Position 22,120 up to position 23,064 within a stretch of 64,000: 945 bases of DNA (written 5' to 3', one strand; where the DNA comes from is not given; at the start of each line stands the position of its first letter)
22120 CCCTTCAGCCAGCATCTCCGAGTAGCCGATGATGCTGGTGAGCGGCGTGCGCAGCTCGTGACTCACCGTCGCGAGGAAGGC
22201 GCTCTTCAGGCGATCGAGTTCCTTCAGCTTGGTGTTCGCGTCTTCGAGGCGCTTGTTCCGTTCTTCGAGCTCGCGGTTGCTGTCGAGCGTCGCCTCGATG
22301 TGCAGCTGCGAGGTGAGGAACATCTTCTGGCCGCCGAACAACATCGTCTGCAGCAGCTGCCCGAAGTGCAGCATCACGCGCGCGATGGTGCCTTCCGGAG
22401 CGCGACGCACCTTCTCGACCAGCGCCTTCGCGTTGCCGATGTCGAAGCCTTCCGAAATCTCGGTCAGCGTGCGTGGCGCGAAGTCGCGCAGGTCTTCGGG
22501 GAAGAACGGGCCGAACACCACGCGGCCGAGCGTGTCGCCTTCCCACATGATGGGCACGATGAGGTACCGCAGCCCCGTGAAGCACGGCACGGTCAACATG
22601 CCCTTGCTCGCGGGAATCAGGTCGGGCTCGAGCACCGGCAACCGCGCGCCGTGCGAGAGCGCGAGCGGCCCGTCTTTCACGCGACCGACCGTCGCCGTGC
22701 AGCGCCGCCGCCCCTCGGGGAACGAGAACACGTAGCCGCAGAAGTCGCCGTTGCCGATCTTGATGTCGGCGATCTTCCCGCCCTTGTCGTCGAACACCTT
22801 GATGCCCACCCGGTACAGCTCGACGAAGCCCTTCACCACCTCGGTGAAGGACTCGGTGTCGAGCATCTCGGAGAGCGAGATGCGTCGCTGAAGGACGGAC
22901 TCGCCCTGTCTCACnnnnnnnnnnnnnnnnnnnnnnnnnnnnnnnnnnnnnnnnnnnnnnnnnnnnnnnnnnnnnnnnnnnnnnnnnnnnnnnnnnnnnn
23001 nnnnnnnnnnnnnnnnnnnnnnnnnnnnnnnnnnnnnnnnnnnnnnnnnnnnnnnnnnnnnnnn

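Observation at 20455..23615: MglA-like Ras GTPase wired to an orphan cytoplasmic histidine kinase, convergent with a sensor-less sigma-54 activator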

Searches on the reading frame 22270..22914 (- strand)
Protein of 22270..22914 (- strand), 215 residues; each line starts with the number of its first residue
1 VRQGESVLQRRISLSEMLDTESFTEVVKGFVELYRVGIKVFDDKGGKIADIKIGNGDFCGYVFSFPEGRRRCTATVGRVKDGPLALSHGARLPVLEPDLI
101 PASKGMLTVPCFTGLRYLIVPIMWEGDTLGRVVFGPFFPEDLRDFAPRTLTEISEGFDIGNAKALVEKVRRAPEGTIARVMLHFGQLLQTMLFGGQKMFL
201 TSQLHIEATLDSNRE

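Call 49: search_protein_representatives(protein=window:22270-22914:-)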
Query: 215 residues. Proteins with E-value up to 0.001 (for the whole library): 204; up to 1e-10: 111; up to 1e-30: 23. The best 150 are listed.
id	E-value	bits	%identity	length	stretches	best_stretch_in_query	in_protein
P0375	1.9e-109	380.7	83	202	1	1-202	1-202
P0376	2.4e-86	305.2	66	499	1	4-215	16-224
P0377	7.0e-83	293.9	63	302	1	4-215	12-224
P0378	3.6e-52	193.6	50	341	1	6-215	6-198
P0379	5.4e-47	176.7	46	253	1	2-200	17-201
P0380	8.7e-46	172.7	46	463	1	6-215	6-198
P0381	4.0e-44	167.3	46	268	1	5-192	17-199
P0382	7.4e-44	166.4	44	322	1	2-215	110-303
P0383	4.6e-42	160.6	44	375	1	3-215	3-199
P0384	6.2e-42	160.1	39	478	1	3-215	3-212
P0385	2.0e-40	155.2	61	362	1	77-215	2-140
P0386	1.3e-39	152.6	43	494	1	5-211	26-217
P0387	2.6e-39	151.6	41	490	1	5-210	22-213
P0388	6.8e-39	150.2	42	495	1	6-213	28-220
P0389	5.2e-38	147.3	39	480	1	5-215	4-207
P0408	7.3e-25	104.3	35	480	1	11-208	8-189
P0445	6.7e-16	75.1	28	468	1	11-214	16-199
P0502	8.0e-09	51.9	25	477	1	10-208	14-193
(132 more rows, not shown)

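Call 50: find_encoding_contigs(protein=P0408, flank=5000, max_places=2)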
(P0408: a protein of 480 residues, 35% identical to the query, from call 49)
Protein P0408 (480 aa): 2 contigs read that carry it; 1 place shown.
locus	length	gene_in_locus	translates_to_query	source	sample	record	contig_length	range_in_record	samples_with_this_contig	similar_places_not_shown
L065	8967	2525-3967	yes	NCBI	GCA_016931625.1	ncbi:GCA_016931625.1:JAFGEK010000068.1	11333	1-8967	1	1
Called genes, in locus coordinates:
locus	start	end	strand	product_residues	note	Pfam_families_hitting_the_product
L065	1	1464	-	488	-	?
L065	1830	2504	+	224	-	-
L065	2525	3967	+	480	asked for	PF10114:PocR, PF00512:HisKA, PF02518:HATPase_c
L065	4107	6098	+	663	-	PF00069:Pkinase, PF07714:PK_Tyr_Ser-Thr, PF01636:APH (faint)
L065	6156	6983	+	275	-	-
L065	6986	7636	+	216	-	-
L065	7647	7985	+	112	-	-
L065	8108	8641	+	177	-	-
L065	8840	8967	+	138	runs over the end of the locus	-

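Call 52: find_encoding_contigs(protein=P0445, flank=5000, max_places=2)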
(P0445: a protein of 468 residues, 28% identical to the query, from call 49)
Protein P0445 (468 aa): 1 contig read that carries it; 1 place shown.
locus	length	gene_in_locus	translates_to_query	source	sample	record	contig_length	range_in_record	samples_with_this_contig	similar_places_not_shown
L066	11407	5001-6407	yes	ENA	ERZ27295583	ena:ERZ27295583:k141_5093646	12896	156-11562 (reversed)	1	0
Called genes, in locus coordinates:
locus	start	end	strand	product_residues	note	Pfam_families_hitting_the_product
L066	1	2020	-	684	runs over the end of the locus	PF03717:PBP_dimer, PF00905:Transpeptidase, PF03793:PASTA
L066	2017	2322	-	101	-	PF04999:FtsL (weak)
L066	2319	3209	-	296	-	PF01795:Methyltransf_5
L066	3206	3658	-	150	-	PF02381:MraZ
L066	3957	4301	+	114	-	-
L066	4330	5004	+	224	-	-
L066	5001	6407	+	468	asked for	PF10114:PocR, PF00512:HisKA, PF02518:HATPase_c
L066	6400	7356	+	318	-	PF00586:AIRS, PF02769:AIRS_C (weak)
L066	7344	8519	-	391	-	PF07075:NamZ_N, PF20732:NamZ_C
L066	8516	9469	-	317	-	PF02729:OTCace_N, PF00185:OTCace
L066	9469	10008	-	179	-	PF00156:Pribosyltran, PF14681:UPRTase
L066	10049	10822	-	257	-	PF00106:adh_short, PF01370:Epimerase (weak), PF08659:KR, PF23441:SDR, PF13460:NAD_binding_10 (weak), PF13561:adh_short_C2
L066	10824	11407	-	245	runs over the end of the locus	?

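Call 53: find_encoding_contigs(protein=P0502, flank=5000, max_places=2)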
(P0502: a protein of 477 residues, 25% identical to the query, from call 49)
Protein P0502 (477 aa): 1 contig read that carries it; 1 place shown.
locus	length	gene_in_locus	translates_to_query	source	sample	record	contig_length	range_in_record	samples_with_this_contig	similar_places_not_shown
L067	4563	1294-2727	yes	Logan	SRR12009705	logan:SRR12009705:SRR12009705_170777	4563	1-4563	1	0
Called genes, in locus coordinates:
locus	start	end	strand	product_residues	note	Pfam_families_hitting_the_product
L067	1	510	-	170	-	?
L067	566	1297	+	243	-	-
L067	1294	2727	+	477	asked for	PF10114:PocR, PF00512:HisKA, PF02518:HATPase_c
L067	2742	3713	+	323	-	PF00586:AIRS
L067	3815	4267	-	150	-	-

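Call 58: search_protein_families(library=ncbifam, proteins=[L066:6400-7356:+], max_evalue=0.001)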
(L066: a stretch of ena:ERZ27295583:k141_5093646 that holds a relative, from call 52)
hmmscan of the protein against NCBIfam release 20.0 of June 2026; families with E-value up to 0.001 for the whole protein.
L066:6400-7356:+ (318 aa): 13 families
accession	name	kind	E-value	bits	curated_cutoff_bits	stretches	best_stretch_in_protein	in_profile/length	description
TIGR01379.1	thiL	equivalog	3.1e-77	259.7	184.15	1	20-317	13-320/320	thiamine-phosphate kinase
NF004351.0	PRK05731.1-4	equivalog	3.3e-63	213.7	324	1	22-317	29-319/321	thiamine-phosphate kinase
NF004350.0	PRK05731.1-1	equivalog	6.3e-50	169.9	441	1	20-317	17-322/325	thiamine-phosphate kinase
NF004353.0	PRK05731.2-2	equivalog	6.7e-48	163.4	301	1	30-318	18-303/311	thiamine-phosphate kinase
NF004354.0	PRK05731.2-3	equivalog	7.8e-36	123.8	204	1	29-236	15-213/273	thiamine-phosphate kinase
TIGR00476.1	selD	equivalog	2.1e-21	76.4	125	1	20-251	34-261/311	selenide, water dikinase SelD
TIGR02124.1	hypE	equivalog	2e-13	50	251.6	1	24-265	26-267/332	hydrogenase expression/formation protein HypE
TIGR03267.1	methan_mark_2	hypoth_equivalog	3.7e-11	42.7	365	1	20-244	33-249/323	methanogenesis marker 2 protein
NF010705.0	PRK14105.1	equivalog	4.3e-09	35.7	291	1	20-169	36-182/345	selenide, water dikinase SelD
NF002290.1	PRK01213.1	equivalog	6e-08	31.3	648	1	8-239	403-642/723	phosphoribosylformylglycinamidine synthase subunit PurL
TIGR01736.1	FGAM_synth_II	equivalog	8.5e-08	30.9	525.75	1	24-243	411-643/718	phosphoribosylformylglycinamidine synthase subunit PurL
TIGR04049.1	AIR_rel_sll0787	hypoth_equivalog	6e-07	28.8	321.3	1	23-246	35-246/318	sll0787 family AIR synthase-like protein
TIGR04050.1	MSMEG_0567_Cter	hypoth_equivalog_domain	0.00027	20.5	312.2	1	68-169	64-161/296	MSMEG_0567/sll0787 family protein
